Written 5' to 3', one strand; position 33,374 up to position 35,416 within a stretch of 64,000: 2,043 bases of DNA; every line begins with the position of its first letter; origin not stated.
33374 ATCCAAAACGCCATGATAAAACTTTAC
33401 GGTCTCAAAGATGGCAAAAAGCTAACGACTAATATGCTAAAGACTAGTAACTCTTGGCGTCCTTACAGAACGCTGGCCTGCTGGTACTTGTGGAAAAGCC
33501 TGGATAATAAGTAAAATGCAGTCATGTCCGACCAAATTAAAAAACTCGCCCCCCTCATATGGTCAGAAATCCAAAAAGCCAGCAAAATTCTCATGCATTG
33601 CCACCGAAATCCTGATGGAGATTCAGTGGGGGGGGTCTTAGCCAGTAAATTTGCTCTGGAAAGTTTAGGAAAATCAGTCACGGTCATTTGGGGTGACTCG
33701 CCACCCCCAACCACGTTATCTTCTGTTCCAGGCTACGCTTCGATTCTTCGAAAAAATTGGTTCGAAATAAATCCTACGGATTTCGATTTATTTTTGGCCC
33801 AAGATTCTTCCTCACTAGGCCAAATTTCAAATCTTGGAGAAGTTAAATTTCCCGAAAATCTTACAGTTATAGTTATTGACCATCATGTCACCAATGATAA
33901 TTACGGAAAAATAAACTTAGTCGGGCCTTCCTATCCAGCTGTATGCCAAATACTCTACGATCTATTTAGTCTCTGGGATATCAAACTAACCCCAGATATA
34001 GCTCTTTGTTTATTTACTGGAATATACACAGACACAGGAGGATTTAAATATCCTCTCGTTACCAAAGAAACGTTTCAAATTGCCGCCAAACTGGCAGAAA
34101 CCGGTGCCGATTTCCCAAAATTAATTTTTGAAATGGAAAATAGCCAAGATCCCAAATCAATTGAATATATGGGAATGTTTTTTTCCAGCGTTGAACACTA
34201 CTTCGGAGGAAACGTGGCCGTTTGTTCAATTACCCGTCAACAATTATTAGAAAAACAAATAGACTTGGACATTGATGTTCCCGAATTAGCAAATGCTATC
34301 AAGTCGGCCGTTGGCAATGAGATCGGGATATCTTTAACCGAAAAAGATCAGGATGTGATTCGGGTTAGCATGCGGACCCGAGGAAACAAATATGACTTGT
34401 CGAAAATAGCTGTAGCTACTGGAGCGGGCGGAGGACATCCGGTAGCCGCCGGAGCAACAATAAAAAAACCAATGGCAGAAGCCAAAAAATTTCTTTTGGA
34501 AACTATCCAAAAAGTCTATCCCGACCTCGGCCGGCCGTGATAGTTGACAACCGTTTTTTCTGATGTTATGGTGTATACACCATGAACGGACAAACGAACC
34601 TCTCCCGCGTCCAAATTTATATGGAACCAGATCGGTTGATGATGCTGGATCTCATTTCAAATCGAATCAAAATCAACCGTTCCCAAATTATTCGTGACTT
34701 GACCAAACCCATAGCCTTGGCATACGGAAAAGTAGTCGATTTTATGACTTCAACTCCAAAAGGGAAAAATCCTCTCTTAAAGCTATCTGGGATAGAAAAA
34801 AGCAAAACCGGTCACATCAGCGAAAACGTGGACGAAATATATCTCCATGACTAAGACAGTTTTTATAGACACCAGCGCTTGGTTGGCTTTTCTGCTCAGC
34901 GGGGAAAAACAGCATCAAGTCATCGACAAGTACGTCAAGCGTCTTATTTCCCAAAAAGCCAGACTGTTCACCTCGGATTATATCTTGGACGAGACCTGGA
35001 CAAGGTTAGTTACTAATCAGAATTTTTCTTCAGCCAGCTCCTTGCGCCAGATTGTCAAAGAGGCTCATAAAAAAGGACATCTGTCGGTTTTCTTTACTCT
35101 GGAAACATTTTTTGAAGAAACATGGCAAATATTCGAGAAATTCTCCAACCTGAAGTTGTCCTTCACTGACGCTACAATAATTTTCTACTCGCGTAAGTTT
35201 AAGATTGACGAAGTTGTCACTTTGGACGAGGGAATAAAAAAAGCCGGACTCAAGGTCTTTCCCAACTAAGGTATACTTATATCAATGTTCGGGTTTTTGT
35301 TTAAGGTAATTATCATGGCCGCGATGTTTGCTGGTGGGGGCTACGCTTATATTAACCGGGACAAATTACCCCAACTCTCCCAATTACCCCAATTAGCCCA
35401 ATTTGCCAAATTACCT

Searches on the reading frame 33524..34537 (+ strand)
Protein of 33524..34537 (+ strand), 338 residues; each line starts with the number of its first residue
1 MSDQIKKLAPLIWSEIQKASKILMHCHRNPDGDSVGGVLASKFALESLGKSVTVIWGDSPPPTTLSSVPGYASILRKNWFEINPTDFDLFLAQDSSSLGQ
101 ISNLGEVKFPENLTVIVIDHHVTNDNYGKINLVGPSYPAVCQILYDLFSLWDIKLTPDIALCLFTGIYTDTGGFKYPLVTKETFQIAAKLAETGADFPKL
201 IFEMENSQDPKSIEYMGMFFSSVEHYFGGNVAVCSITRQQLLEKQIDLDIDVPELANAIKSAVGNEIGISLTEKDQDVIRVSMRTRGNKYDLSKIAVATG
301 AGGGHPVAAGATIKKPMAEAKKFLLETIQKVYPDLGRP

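Call 61: search_protein_families(library=pfam, proteins=[window:33524-34537:+], max_evalue=0.0001)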
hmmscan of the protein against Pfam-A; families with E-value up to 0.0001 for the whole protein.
window:33524-34537:+ (338 aa): 2 families
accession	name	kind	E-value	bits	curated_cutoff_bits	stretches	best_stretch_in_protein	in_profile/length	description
PF01368.27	DHH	-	2.4e-12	47.7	28.1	1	21-167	1-125/125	DHH family, N-terminal domain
PF02272.25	DHHA1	-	7e-11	42.9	25.9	1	251-330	17-98/102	DHHA1 domain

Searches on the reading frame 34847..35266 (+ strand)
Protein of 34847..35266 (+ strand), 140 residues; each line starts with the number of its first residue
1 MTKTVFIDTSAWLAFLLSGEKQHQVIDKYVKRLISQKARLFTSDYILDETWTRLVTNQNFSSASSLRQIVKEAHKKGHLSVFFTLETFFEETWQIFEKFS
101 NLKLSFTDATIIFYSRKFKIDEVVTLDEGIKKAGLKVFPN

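Call 61: search_protein_families(library=pfam, proteins=[window:34847-35266:+], max_evalue=0.0001)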
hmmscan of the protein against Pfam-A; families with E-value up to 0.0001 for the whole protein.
window:34847-35266:+ (140 aa): 1 family
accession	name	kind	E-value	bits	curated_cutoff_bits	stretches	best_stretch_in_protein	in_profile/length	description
PF01850.27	PIN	-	1.6e-10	42.1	23.6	1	5-133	1-117/120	PIN domain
